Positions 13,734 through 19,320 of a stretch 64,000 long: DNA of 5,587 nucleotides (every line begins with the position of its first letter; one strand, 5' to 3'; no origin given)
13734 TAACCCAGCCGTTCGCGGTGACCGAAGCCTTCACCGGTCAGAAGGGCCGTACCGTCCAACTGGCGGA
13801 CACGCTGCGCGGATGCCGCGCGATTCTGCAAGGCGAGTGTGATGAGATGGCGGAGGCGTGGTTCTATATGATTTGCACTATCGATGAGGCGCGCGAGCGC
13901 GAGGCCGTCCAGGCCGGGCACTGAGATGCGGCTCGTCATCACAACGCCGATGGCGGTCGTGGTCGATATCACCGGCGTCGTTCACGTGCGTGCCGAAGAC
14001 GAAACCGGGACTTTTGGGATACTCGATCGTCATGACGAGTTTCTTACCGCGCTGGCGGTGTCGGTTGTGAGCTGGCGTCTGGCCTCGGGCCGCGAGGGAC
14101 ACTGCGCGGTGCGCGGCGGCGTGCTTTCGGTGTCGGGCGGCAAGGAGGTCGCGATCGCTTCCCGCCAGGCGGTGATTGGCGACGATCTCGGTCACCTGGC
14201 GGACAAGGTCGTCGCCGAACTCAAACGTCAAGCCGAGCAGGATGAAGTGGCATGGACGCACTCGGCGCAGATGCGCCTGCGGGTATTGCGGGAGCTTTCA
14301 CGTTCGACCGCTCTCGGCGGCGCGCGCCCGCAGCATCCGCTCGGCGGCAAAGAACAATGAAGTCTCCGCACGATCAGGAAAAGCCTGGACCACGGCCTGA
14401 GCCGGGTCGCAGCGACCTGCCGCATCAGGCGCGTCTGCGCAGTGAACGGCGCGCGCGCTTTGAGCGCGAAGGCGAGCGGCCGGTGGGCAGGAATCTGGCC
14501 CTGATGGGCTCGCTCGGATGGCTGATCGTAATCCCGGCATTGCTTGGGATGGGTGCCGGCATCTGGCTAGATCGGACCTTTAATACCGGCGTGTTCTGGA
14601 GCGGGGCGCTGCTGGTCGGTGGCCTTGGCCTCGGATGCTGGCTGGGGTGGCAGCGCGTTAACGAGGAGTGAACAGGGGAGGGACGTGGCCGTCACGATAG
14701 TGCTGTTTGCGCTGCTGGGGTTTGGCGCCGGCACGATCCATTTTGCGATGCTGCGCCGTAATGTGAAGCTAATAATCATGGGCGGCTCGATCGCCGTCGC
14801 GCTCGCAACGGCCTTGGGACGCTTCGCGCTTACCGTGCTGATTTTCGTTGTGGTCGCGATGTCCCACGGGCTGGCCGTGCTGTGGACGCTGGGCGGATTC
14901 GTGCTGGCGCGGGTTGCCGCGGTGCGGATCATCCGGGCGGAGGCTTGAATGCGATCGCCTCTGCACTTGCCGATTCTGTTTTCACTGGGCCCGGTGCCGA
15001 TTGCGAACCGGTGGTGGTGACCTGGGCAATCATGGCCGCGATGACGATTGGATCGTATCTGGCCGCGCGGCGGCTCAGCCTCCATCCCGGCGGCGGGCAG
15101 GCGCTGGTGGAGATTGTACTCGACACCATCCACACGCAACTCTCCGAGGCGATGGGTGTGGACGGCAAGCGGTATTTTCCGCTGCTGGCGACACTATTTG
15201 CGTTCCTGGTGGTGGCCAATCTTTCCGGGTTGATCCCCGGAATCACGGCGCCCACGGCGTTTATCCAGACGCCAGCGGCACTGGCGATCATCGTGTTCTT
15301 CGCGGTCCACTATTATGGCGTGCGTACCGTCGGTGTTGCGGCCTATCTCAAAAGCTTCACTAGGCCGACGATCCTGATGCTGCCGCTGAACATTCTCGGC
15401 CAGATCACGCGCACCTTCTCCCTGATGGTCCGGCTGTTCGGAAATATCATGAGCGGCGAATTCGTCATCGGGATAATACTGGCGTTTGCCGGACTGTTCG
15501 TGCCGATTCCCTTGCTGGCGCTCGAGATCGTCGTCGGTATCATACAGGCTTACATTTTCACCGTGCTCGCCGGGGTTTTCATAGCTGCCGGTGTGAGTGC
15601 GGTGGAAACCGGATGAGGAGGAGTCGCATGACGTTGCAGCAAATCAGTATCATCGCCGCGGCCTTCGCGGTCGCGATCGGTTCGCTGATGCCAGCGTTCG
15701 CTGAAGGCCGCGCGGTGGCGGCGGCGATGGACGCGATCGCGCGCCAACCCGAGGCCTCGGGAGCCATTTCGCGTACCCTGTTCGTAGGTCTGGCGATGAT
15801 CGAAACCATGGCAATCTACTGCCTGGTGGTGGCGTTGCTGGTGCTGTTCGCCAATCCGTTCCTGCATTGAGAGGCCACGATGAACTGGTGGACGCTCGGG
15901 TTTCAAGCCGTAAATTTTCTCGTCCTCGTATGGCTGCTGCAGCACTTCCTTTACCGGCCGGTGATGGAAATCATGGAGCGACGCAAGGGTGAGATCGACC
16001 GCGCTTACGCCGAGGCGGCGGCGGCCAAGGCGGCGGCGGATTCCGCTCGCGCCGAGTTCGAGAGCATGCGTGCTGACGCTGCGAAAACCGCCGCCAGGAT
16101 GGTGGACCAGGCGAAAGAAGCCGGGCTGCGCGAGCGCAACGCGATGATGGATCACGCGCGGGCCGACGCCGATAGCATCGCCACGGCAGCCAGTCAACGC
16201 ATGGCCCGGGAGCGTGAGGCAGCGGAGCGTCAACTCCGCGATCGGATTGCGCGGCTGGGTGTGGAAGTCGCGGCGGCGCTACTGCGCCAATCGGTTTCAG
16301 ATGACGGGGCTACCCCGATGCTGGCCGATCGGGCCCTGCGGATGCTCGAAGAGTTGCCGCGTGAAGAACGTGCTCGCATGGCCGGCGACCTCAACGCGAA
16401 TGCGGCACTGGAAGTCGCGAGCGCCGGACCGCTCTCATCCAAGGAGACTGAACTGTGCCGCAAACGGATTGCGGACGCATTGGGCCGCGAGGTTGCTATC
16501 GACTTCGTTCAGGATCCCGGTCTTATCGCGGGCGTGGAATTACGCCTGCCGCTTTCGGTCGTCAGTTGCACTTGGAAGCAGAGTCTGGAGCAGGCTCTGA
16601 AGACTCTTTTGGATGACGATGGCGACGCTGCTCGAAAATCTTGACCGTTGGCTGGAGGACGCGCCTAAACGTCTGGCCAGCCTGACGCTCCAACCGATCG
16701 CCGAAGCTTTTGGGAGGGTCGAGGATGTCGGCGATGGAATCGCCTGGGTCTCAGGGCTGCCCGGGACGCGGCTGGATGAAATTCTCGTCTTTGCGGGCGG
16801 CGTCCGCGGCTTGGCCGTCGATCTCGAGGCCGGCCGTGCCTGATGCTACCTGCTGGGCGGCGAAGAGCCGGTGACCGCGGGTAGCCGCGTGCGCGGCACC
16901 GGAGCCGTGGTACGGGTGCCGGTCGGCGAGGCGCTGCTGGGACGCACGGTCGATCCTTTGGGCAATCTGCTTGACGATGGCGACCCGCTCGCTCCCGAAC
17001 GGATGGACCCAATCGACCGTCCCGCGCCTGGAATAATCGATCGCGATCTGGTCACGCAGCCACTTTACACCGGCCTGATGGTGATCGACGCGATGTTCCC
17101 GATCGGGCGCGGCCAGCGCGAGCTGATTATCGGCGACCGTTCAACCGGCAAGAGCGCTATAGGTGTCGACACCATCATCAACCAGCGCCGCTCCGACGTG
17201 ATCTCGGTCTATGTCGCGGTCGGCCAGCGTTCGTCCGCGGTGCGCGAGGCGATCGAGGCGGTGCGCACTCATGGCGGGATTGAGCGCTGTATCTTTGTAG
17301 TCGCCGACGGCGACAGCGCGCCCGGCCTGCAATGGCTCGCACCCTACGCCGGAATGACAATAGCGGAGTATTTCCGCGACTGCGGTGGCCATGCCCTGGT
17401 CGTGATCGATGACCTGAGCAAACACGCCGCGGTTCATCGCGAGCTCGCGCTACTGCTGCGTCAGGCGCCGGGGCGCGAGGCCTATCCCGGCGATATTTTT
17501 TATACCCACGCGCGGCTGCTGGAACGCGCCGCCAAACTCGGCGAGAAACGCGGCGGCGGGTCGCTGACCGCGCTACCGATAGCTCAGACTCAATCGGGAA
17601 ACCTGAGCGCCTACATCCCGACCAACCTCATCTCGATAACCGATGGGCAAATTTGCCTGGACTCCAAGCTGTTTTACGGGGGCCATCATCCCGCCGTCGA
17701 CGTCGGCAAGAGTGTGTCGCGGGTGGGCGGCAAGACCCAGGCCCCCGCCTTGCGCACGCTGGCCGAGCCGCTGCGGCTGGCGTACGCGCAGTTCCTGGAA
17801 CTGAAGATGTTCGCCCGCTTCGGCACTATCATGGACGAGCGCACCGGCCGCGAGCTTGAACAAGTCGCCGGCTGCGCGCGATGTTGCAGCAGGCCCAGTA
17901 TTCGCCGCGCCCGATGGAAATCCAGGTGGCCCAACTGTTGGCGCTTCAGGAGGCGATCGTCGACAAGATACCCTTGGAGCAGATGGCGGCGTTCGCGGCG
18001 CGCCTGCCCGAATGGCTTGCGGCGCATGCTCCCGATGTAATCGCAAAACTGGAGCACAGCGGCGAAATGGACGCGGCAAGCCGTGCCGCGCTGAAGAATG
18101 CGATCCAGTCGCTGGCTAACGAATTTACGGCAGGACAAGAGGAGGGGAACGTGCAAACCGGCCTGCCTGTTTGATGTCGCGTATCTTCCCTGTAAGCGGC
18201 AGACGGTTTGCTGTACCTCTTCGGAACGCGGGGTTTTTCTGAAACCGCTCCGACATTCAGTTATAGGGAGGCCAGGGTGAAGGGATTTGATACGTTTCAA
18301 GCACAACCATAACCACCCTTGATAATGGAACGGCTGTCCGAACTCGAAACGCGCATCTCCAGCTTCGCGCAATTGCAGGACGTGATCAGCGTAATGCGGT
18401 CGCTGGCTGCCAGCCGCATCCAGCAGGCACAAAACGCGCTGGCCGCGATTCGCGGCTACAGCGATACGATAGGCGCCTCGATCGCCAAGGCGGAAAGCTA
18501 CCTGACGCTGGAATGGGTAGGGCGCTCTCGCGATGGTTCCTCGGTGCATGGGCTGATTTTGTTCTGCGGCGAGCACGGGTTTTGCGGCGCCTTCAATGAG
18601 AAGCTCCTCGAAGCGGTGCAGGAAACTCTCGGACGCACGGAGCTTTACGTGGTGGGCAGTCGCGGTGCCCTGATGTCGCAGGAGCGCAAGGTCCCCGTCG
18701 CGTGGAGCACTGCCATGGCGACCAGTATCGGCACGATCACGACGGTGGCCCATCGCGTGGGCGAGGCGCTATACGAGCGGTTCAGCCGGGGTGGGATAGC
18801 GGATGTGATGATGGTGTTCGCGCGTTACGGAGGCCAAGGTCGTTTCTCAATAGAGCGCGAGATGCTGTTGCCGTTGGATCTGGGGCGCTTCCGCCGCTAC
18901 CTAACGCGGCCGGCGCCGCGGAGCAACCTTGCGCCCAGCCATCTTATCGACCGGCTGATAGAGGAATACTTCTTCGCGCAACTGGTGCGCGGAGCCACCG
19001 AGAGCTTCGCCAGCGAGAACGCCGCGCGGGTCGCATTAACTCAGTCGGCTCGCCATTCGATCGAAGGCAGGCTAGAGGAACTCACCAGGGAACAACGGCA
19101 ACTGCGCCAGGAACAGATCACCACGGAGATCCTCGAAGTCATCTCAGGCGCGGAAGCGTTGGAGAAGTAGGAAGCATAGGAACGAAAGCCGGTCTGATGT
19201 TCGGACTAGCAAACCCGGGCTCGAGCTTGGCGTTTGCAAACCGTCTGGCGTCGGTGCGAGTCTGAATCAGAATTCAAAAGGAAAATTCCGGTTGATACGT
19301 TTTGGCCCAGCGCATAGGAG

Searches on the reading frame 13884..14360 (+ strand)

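Call 56: search_protein_families(library=pfam, proteins=[window:13884-14360:+], max_evalue=0.001)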
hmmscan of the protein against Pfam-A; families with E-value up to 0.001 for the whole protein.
window:13884-14360:+ (158 aa): 1 family
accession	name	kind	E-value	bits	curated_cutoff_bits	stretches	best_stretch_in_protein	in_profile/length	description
PF02823.21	ATP-synt_DE_N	-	2.7e-13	50.1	27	1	15-96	1-80/80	ATP synthase, Delta/Epsilon chain, beta-sandwich domain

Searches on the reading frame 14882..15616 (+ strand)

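Call 56: search_protein_families(library=pfam, proteins=[window:14882-15616:+], max_evalue=0.001)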
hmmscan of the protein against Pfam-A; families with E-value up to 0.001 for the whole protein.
window:14882-15616:+ (244 aa): 1 family
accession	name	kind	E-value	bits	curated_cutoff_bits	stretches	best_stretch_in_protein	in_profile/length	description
PF00119.25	ATP-synt_A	-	9.7e-47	160.1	33.9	1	45-234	2-216/217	ATP synthase A chain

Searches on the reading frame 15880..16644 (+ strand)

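Call 56: search_protein_families(library=pfam, proteins=[window:15880-16644:+], max_evalue=0.001)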
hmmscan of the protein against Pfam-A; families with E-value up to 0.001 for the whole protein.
window:15880-16644:+ (254 aa): 2 families
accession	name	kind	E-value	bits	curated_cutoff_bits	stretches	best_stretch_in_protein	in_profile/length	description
PF00430.23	ATP-synt_B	-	1.3e-19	71.1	28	1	5-135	1-131/132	ATP synthase B/B' CF(0)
PF00213.23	OSCP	-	8.3e-06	26.4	22.3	1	166-239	94-168/172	ATP synthase delta (OSCP) subunit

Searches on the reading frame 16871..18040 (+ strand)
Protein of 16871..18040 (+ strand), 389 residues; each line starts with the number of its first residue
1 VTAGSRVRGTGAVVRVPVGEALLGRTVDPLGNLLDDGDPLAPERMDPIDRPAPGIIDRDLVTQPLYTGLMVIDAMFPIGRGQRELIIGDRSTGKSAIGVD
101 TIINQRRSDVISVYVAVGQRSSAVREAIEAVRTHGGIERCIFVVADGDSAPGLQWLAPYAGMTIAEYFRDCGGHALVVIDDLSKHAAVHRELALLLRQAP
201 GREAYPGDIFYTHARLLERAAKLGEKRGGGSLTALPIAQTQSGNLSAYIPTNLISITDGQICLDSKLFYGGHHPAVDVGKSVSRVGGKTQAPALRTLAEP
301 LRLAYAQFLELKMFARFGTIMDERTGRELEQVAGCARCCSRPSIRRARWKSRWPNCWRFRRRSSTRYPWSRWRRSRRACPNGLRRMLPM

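Call 56: search_protein_families(library=pfam, proteins=[window:16871-18040:+], max_evalue=0.001)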
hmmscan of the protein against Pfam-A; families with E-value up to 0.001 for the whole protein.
window:16871-18040:+ (389 aa): 2 families
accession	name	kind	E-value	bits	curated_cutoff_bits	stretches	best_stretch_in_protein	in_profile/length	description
PF00006.31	ATP-synt_ab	-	5.1e-76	255.5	29.5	1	68-283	1-213/213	ATP synthase alpha/beta family, nucleotide-binding domain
PF00306.32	ATP-synt_ab_C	-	3.2e-08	34.4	27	1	290-331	1-42/126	ATP synthase alpha/beta chain, C terminal domain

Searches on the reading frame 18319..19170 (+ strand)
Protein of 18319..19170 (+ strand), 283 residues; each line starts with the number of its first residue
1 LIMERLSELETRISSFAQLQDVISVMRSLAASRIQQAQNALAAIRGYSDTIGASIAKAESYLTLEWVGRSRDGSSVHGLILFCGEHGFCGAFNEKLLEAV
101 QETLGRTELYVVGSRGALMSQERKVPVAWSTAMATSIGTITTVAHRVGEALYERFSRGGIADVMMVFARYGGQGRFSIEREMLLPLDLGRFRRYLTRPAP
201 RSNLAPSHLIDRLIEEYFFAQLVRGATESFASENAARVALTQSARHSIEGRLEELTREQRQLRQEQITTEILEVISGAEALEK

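Call 56: search_protein_families(library=pfam, proteins=[window:18319-19170:+], max_evalue=0.001)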
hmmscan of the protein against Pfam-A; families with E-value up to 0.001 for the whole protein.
window:18319-19170:+ (283 aa): 1 family
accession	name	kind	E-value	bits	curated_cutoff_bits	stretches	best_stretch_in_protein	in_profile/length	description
PF00231.24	ATP-synt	-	1.2e-49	170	39.9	1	6-281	2-285/285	ATP synthase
